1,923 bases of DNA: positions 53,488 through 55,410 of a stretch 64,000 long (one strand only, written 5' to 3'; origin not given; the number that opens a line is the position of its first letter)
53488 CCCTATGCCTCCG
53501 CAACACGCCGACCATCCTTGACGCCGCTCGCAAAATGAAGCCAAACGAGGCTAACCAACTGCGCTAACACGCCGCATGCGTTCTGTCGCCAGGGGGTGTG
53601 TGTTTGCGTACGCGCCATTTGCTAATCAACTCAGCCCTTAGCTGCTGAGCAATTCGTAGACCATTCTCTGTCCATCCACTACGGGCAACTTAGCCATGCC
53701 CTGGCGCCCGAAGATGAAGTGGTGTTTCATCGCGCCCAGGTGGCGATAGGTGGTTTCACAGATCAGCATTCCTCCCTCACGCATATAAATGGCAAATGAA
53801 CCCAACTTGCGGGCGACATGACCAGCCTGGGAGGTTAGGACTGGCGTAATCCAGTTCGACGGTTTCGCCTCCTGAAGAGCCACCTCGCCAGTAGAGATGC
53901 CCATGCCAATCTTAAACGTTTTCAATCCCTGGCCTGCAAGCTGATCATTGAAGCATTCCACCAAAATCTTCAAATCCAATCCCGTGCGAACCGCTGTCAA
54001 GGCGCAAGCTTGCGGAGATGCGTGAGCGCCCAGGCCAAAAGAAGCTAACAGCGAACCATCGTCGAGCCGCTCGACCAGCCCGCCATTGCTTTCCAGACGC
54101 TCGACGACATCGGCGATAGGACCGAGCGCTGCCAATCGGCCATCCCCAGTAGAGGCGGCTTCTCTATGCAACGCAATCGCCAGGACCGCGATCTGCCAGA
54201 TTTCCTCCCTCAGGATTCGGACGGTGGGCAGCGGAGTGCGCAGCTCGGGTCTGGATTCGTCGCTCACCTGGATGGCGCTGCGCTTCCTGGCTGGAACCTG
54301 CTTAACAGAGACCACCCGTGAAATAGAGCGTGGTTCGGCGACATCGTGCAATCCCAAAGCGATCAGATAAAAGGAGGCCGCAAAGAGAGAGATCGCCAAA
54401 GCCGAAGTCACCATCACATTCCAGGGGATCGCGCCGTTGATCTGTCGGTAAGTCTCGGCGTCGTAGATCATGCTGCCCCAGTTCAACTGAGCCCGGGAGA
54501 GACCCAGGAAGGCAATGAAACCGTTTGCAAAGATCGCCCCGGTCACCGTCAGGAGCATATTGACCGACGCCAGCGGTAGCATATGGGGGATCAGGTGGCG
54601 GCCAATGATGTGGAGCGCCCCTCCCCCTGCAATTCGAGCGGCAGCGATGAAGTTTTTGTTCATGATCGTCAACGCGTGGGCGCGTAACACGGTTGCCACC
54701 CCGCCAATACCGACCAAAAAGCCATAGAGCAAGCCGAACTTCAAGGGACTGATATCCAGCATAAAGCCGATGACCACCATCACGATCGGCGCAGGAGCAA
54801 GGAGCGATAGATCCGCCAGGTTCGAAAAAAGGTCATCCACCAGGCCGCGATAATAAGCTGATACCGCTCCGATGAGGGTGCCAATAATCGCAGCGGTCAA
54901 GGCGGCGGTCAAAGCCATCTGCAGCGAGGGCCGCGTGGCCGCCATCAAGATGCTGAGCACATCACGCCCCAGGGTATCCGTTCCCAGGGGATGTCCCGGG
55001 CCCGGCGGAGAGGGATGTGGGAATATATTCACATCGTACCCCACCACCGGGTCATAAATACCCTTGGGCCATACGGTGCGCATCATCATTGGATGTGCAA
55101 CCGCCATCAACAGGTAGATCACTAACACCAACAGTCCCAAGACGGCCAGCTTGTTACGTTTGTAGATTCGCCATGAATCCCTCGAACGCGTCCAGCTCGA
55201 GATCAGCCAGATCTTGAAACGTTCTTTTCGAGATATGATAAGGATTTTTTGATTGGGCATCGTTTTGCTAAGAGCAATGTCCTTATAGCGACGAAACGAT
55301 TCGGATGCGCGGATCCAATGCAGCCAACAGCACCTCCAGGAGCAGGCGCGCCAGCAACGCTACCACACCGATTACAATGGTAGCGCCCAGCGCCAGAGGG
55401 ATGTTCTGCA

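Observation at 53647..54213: ABC permease fused to a degenerate class III adenylyl/guanylyl-cyclase-like domain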

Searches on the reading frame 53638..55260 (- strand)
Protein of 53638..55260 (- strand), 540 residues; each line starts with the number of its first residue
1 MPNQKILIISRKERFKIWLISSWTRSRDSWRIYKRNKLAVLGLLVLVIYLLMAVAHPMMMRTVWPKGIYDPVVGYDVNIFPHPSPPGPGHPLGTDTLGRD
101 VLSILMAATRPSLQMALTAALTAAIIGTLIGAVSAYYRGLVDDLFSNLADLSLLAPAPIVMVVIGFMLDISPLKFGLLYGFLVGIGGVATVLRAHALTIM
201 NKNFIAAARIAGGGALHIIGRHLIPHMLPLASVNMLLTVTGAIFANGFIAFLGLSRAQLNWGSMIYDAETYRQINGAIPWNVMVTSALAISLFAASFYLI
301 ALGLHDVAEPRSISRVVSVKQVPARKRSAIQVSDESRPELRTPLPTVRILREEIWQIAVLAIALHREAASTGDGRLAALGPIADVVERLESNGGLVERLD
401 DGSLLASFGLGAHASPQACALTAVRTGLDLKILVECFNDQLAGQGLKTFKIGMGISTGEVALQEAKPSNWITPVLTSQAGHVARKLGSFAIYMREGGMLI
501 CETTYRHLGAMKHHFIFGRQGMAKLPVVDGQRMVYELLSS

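Call 3: search_protein_families(library=pfam, proteins=[window:53638-55260:-], max_evalue=1)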
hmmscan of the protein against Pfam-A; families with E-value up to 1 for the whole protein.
window:53638-55260:- (540 aa): 2 families
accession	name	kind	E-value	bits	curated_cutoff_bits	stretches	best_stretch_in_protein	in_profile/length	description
PF00528.27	BPD_transp_1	-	1.8e-15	57.6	26.4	1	127-311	1-181/184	Binding-protein-dependent transport system inner membrane component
PF12911.12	OppC_N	-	4.1e-09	36.6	23.9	1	26-59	3-36/53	N-terminal TM domain of oligopeptide transport permease C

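Call 4: search_protein_families(library=ncbifam, proteins=[window:53638-55260:-], max_evalue=1)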
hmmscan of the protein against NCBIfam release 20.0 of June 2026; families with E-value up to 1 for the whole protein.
window:53638-55260:- (540 aa): 20 families
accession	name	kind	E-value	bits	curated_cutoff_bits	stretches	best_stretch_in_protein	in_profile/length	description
NF045476.1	Opp4C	equivalog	4.1e-44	150.9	350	1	28-311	5-278/278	oligopeptide ABC transporter permease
NF045475.1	Opp3C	equivalog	2.4e-35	122.2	450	2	92-311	110-326/328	oligopeptide ABC transporter permease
NF045474.1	Opp2C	equivalog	2.3e-32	112.5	300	1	84-307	14-234/236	nickel transporter permease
NF045473.1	Opp1C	equivalog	4.2e-30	105.1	350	1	34-311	2-266/267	nickel/cobalt ABC transporter permease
NF011935.0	PRK15406.1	equivalog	3e-26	92.9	433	1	27-311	27-300/302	oligopeptide ABC transporter permease OppC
NF008160.0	PRK10913.1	equivalog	2.2e-25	89.7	483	1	24-311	17-297/300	dipeptide ABC transporter permease DppC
TIGR02790.1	nickel_nikC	equivalog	2.3e-25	89.7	358.45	1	40-306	2-255/258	nickel ABC transporter permease subunit NikC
NF011662.0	PRK15082.1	equivalog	1.7e-24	86.7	484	1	24-311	24-299/303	glutathione ABC transporter permease GsiD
NF047573.1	opine_perm_CntC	exception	5.5e-23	81.7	440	1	34-310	6-269/271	staphylopine uptake ABC transporter permease subunit CntC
NF043080.1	MMSYN1_0166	equivalog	2.9e-22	79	370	1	31-312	32-305/307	oligopeptide ABC transporter permease OppC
NF007376.0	PRK09881.1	equivalog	3.6e-22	78.7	434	1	25-313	20-294/298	D,D-dipeptide ABC transporter permease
NF007738.0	PRK10417.1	equivalog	1.3e-20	74.1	335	1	44-312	16-271/277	nickel ABC transporter permease subunit NikC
NF011691.0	PRK15111.1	equivalog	1.2e-17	64.5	379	1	26-292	16-277/296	putrescine export ABC transporter permease SapC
NF011596.0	PRK15021.1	subfamily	4.6e-14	52.2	439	1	81-307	112-334/341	microcin C ABC transporter permease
NF045470.1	Opp2B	equivalog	0.00026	20.3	350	1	98-236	80-231/300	nickel ABC transporter permease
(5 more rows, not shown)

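Call 8: find_homologous_proteins(query=window:53641-55260:-, max_evalue=1e-20)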
Query window:53641-55260:- (540 aa): 305 proteins with E <= 1e-20 among 8000 candidates; the best 120 are listed.
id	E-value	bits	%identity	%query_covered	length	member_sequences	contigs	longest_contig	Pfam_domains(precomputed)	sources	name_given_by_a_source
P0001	0.0e+0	1189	100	100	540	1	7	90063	PF00528.28,PF12911.13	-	-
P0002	1.8e-238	811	67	100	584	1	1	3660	PF00528.28,PF12911.13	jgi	jgi:ABC-type dipeptide/oligopeptide/nickel transport system permease subunit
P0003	5.3e-232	789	85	80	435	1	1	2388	PF00528.28,PF12911.13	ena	-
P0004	3.2e-228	777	65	100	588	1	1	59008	PF00528.28,PF12911.13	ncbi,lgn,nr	ncbi:MAG: ABC transporter permease subunit [Anaerolineales bacterium]|nr:ABC transporter permease su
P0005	1.5e-204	699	59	100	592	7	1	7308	PF00528.28,PF12911.13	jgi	jgi:peptide/nickel transport system permease protein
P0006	6.1e-200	684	59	100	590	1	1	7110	PF00528.28,PF12911.13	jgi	jgi:peptide/nickel transport system permease protein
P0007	2.3e-199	682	58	100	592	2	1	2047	PF00528.28,PF12911.13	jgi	-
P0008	2.8e-196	672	58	98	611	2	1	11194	PF00528.28,PF12911.13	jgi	jgi:ABC-type dipeptide/oligopeptide/nickel transport system permease subunit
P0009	4.8e-186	638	57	99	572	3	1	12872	PF00528.28,PF12911.13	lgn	-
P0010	4.0e-178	612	54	98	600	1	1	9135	PF00528.28,PF12911.13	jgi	-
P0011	6.7e-177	608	54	98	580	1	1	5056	PF00528.28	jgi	jgi:peptide/nickel transport system permease protein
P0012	3.9e-176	605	55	99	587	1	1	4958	PF00528.28,PF12911.13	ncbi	-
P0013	4.1e-175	602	53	100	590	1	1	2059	PF00528.28,PF12911.13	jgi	jgi:peptide/nickel transport system permease protein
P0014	5.2e-174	598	55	93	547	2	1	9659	PF00528.28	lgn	-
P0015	5.9e-174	598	52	98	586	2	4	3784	PF00528.28,PF12911.13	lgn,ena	-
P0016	1.6e-170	587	51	100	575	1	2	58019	PF00528.28,PF12911.13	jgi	-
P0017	6.5e-168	578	50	98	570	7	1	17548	PF00528.28,PF12911.13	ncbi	-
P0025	3.2e-154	533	49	98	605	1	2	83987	PF00528.28,PF12911.13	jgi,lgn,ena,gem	-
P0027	9.4e-150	518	48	100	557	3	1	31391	PF00528.28,PF12911.13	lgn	-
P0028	5.4e-149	515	47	97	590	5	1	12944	PF00528.28,PF12911.13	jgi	jgi:peptide/nickel transport system permease protein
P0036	1.0e-132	462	69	56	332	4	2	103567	PF00528.28,PF12911.13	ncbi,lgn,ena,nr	ncbi:MAG TPA: ABC transporter permease [Anaerolineales bacterium]|nr:ABC transporter permease [Anaer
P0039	2.6e-127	444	66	56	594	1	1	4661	PF00528.28,PF12911.13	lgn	-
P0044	3.3e-124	434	64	56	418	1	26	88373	PF00528.28,PF12911.13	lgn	-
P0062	1.6e-118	415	56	62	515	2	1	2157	PF00528.28,PF12911.13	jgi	-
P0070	1.7e-116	408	54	65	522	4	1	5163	PF00528.28,PF13424.13,PF12911.13,PF07719.24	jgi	jgi:peptide/nickel transport system permease protein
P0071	2.2e-115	405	58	56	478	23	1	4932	PF00528.28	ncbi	-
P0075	2.0e-114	401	53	67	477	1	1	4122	PF00528.28,PF12911.13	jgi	-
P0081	2.0e-112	395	60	55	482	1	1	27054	PF00528.28,PF12911.13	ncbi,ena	-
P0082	2.8e-112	394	51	66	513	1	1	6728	PF00528.28,PF12911.13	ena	-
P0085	3.4e-111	391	54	64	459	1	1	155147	PF00528.28,PF13432.13,PF12911.13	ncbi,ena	-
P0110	1.3e-102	363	53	56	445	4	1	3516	PF00528.28,PF12911.13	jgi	-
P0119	2.6e-100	355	53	55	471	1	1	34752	PF00528.28,PF12911.13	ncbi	-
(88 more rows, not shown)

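Call 22: find_encoding_contigs(protein=P0004, flank=10000, max_places=2)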
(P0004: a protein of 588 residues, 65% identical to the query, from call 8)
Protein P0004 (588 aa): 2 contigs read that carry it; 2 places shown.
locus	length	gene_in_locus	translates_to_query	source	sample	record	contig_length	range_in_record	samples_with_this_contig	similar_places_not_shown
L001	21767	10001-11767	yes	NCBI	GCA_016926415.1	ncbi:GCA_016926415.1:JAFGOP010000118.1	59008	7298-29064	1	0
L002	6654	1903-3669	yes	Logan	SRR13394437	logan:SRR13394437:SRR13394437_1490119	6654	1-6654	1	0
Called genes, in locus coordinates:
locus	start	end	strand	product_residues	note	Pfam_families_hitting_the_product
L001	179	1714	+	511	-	PF22052:DUF6937, PF22053:DUF6938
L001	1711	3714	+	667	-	PF02449:Glyco_hydro_42, PF08532:Glyco_hydro_42M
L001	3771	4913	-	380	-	PF01757:Acyl_transf_3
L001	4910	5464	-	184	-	-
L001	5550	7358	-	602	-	PF08439:Peptidase_M3_N, PF01432:Peptidase_M3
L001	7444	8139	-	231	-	PF01177:Asp_Glu_race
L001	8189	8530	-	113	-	PF07238:PilZ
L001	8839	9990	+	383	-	PF19300:BPD_transp_1_N, PF00528:BPD_transp_1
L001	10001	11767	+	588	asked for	PF12911:OppC_N (weak), PF00528:BPD_transp_1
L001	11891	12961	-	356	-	PF02811:PHP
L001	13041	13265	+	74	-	PF03840:SecG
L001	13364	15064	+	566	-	PF00496:SBP_bac_5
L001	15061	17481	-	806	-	PF07719:TPR_2 (faint), PF13174:TPR_6 (faint), PF13424:TPR_12 (faint), PF13428:TPR_14 (faint), PF13432:TPR_16 (weak), PF13181:TPR_8 (faint), PF01464:SLT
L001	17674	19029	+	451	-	PF00202:Aminotran_3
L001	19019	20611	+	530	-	PF01590:GAF, PF13185:GAF_2, PF13492:GAF_3 (weak), PF08448:PAS_4, PF13188:PAS_8 (weak), PF13426:PAS_9, PF00512:HisKA, PF02518:HATPase_c, +1 more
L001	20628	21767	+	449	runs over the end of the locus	PF14353:CpXC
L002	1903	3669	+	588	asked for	PF12911:OppC_N (weak), PF00528:BPD_transp_1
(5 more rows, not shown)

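Call 23: find_encoding_contigs(protein=P0025, flank=10000, max_places=2)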
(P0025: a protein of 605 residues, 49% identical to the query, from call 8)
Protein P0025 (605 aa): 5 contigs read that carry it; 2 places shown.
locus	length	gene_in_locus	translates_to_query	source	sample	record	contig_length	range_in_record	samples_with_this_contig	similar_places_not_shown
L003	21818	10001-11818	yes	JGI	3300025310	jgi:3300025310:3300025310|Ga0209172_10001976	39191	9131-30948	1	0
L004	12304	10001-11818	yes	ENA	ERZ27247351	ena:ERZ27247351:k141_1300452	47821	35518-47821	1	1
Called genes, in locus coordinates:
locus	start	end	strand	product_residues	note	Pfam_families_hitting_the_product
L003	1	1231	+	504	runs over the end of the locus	PF02142:MGS, PF01808:AICARFT_IMPCHas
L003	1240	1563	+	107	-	PF01502:PRA-CH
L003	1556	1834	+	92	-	PF01503:PRA-PH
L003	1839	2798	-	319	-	PF00226:DnaJ, PF01556:DnaJ_C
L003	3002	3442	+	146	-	PF00011:HSP20, PF17886:ArsA_HSP20 (weak)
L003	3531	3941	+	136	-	PF00011:HSP20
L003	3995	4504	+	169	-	PF00011:HSP20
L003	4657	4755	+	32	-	-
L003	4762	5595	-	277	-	PF00005:ABC_tran, PF02463:SMC_N, PF13191:AAA_16 (weak), PF13304:AAA_21 (faint)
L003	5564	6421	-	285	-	PF00005:ABC_tran, PF02463:SMC_N, PF13304:AAA_21 (faint)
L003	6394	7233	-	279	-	PF02361:CbiQ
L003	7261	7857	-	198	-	PF12822:ECF_trnsprt (weak)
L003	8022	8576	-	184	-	-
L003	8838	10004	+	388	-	PF19300:BPD_transp_1_N, PF00528:BPD_transp_1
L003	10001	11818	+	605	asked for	PF12911:OppC_N (weak), PF00528:BPD_transp_1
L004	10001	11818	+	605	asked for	PF12911:OppC_N (weak), PF00528:BPD_transp_1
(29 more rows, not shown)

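Call 24: find_encoding_contigs(protein=P0016, flank=10000, max_places=2)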
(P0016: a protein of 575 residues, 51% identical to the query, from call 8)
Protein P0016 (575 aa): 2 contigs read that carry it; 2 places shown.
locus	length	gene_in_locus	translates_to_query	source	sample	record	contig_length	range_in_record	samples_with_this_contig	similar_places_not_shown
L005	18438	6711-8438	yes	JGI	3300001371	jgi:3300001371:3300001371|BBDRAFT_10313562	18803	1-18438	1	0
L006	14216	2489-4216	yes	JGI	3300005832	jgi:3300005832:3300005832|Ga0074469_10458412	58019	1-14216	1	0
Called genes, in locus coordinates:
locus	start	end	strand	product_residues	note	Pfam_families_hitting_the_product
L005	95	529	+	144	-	PF21948:LplA-B_cat, PF03099:BPL_LplA_LipB (faint)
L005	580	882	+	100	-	-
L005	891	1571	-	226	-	PF14014:DUF4230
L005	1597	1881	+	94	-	PF04456:DUF503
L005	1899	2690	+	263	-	PF00106:adh_short, PF08659:KR (weak), PF23441:SDR, PF13561:adh_short_C2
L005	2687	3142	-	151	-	-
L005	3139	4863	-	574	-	-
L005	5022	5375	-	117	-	PF07238:PilZ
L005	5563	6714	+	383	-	PF19300:BPD_transp_1_N, PF00528:BPD_transp_1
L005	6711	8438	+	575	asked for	PF12911:OppC_N (weak), PF00528:BPD_transp_1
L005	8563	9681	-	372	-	PF02811:PHP (weak)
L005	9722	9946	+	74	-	PF03840:SecG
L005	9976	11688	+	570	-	PF00496:SBP_bac_5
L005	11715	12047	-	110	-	PF01464:SLT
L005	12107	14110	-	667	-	PF07721:TPR_4 (faint), PF09976:TPR_21 (faint), PF13428:TPR_14 (faint), PF00515:TPR_1 (faint), PF13424:TPR_12 (weak), PF13432:TPR_16 (weak), PF14559:TPR_19 (weak), PF13432:TPR_16 (weak), +10 more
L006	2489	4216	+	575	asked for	PF12911:OppC_N (weak), PF00528:BPD_transp_1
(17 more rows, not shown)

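Call 36: find_related_loci(query=A1, collection=genome_contigs, flank=10000)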
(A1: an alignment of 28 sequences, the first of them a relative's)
Query A1 (540 aa) in genome_contigs; peptide patterns used: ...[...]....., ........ (x = any residue, [..] = any of these).
600 stretches matched a pattern (row limit reached: there are more); 546 encode a relative of the query (tblastn E <= 1e-3); the best 80 are kept; 80 distinct loci.
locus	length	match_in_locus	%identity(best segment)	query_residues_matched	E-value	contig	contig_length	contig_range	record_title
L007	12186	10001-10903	53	14-310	9e-94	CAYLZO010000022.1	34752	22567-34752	MAG TPA_asm: uncultured Anaerolineaceae bacterium isolate SRP141376_co1_201 genome assembly, contig: NODE_2886_length_34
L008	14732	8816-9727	52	10-310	1e-90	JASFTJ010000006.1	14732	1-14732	MAG: Anaerolineae bacterium isolate D1103U20metaG_Bin_347 D1103U20metaG_FD_scaffold_1028_c1, whole genome shotgun sequen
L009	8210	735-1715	42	8-339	5e-81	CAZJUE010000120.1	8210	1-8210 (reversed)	MAG TPA_asm: uncultured Anaerolineaceae bacterium isolate SRP321284_co1_23 genome assembly, contig: NODE_11973_length_82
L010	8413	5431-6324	46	18-311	2e-80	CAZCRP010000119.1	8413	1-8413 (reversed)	MAG TPA_asm: uncultured Acidimicrobiaceae bacterium isolate SRP217488_co1_44 genome assembly, contig: NODE_7590_length_8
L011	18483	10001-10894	60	14-311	1e-116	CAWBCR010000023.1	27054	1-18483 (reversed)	MAG: uncultured Chloroflexia bacterium isolate MFD02416.bin.2.250 genome assembly, contig: contig_54688, whole genome sh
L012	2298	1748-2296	41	3-165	1e-36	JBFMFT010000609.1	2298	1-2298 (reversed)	MAG: Chloroflexota bacterium isolate MAG278 MAG278_609, whole genome shotgun sequence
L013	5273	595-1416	34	25-311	2e-35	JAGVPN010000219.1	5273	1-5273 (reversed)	MAG: Syntrophobacterales bacterium isolate DeMMO3_32 c_000000023221, whole genome shotgun sequence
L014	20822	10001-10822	34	25-311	5e-35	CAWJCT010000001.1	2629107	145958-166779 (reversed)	MAG: uncultured delta proteobacterium isolate MFD04944.bin.2.60 genome assembly, contig: contig_43382, whole genome shot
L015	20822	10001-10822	34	25-311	8e-35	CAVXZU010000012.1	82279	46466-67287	MAG: uncultured delta proteobacterium isolate MFD02923.bin.2.45 genome assembly, contig: contig_23893, whole genome shot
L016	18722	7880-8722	33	25-313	6e-34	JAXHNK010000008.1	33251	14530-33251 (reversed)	MAG: Anaerolineales bacterium isolate Salar_de_Ascotan_soil_MAG_ASO84 contig_12678_polypolish, whole genome shotgun sequ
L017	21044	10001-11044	29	21-393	4e-33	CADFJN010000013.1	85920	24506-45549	MAG TPA_asm: Atopobiaceae bacterium isolate MGYG-HGUT-04737 genome assembly, contig: NODE_82_length_85920_cov_49.668212,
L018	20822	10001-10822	32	25-311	6e-33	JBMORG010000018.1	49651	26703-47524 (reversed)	MAG: Thermodesulfobacteriota bacterium isolate Betzabe_MAG174 MAG174_18, whole genome shotgun sequence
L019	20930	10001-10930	31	21-339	1e-31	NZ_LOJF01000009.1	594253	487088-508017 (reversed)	Tractidigestivibacter scatoligenes strain SK9K4 contig_2, whole genome shotgun sequence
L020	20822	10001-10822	34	30-313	2e-31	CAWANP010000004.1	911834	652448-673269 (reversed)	MAG: uncultured Chloroflexia bacterium isolate MFD03804.bin.1.93 genome assembly, contig: contig_2586, whole genome shot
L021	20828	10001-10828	32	28-309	3e-31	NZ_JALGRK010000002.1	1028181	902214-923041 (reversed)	Olsenella intestinalis strain KCTC 25379 T1_scaffold2_length_1028181_cov_149.419995, whole genome shotgun sequence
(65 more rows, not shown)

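Call 37: find_encoding_contigs(protein=P0017, flank=8000, max_places=1)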
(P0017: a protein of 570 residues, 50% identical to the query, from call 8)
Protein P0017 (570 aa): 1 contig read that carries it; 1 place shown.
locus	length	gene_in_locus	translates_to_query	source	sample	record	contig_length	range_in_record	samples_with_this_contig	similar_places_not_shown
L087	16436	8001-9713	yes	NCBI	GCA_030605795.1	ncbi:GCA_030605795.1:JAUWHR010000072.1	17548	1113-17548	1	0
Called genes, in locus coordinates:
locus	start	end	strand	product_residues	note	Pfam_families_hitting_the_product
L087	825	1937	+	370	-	PF00724:Oxidored_FMN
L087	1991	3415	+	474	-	PF05496:RuvB_N, PF00004:AAA, PF07728:AAA_5 (faint), PF13173:AAA_14 (weak), PF16193:AAA_assoc_2, PF12002:MgsA_C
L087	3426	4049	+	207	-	PF00300:His_Phos_1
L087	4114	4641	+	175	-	PF11290:DUF3090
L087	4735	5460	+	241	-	-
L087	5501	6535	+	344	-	PF03447:NAD_binding_3 (weak), PF00742:Homoserine_dh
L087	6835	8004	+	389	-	PF19300:BPD_transp_1_N, PF00528:BPD_transp_1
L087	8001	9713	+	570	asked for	PF12911:OppC_N (faint), PF00528:BPD_transp_1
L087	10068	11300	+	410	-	PF05977:MFS_3 (faint), PF12832:MFS_1_like (weak), PF07690:MFS_1, PF00083:Sugar_tr (weak)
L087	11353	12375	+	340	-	PF13302:Acetyltransf_3 (faint), PF00583:Acetyltransf_1 (weak), PF13527:Acetyltransf_9 (faint), PF13508:Acetyltransf_7 (weak), PF00583:Acetyltransf_1, PF13673:Acetyltransf_10 (weak), PF13508:Acetyltransf_7 (weak)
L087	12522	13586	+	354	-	PF13302:Acetyltransf_3 (faint), PF00583:Acetyltransf_1, PF13508:Acetyltransf_7, PF08445:FR47 (faint), PF00583:Acetyltransf_1, PF13673:Acetyltransf_10 (weak), PF13508:Acetyltransf_7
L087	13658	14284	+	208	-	PF00702:Hydrolase, PF13419:HAD_2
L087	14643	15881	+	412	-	PF05977:MFS_3 (weak), PF12832:MFS_1_like (faint), PF07690:MFS_1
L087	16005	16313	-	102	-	-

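Call 38: find_encoding_contigs(protein=P0027, flank=8000, max_places=1)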
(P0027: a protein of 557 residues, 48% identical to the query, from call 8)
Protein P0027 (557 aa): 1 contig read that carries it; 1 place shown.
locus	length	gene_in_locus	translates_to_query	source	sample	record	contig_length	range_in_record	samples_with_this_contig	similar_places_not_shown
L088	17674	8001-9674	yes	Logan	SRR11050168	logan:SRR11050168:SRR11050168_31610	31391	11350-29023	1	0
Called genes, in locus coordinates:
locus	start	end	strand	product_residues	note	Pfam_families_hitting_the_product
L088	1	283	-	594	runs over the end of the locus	-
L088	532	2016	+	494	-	PF00890:FAD_binding_2 (weak), PF01266:DAO (weak), PF01593:Amino_oxidase, PF03486:HI0933_like (faint), PF07992:Pyr_redox_2 (weak), PF13450:NAD_binding_8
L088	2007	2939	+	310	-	PF00494:SQS_PSY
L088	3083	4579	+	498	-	PF18916:Lycopene_cyc (faint), PF04240:Caroten_synth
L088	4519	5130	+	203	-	PF02660:G3P_acyltransf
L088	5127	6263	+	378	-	PF13506:Glyco_transf_21, PF00535:Glycos_transf_2, PF10111:Glyco_tranf_2_2, PF13641:Glyco_tranf_2_3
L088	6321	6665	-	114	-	PF07238:PilZ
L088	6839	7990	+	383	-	PF19300:BPD_transp_1_N (weak), PF00528:BPD_transp_1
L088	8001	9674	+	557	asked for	PF12911:OppC_N (faint), PF00528:BPD_transp_1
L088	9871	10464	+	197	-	PF13456:RVT_3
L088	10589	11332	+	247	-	PF01553:Acyltransferase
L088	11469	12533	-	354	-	PF02811:PHP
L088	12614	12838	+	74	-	PF03840:SecG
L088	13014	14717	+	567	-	PF00496:SBP_bac_5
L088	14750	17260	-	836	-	PF00515:TPR_1 (faint), PF07719:TPR_2 (faint), PF13174:TPR_6 (faint), PF13176:TPR_7 (faint), PF13371:TPR_9 (faint), PF13414:TPR_11 (faint), PF13424:TPR_12 (faint), PF01464:SLT, +3 more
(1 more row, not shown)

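Call 39: find_encoding_contigs(protein=P0028, flank=8000, max_places=1)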
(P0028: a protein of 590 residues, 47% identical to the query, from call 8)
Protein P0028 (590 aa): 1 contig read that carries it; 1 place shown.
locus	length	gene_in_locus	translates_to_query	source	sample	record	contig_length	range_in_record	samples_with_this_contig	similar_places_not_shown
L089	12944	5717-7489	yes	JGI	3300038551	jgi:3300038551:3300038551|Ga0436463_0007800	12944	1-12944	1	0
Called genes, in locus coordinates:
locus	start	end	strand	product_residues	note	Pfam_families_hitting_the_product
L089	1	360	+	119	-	?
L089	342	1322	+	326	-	PF00348:polyprenyl_synt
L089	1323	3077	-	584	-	-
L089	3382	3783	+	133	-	PF08239:SH3_3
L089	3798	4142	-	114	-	PF07238:PilZ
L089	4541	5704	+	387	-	PF19300:BPD_transp_1_N, PF00528:BPD_transp_1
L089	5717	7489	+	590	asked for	PF12911:OppC_N, PF00528:BPD_transp_1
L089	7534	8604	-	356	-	PF02811:PHP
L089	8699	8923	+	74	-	PF03840:SecG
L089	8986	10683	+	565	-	PF00496:SBP_bac_5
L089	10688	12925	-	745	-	PF09976:TPR_21 (faint), PF13174:TPR_6 (faint), PF13181:TPR_8 (faint), PF13428:TPR_14 (faint), PF14559:TPR_19 (faint), PF13432:TPR_16 (weak), PF13424:TPR_12 (weak), PF01464:SLT, +5 more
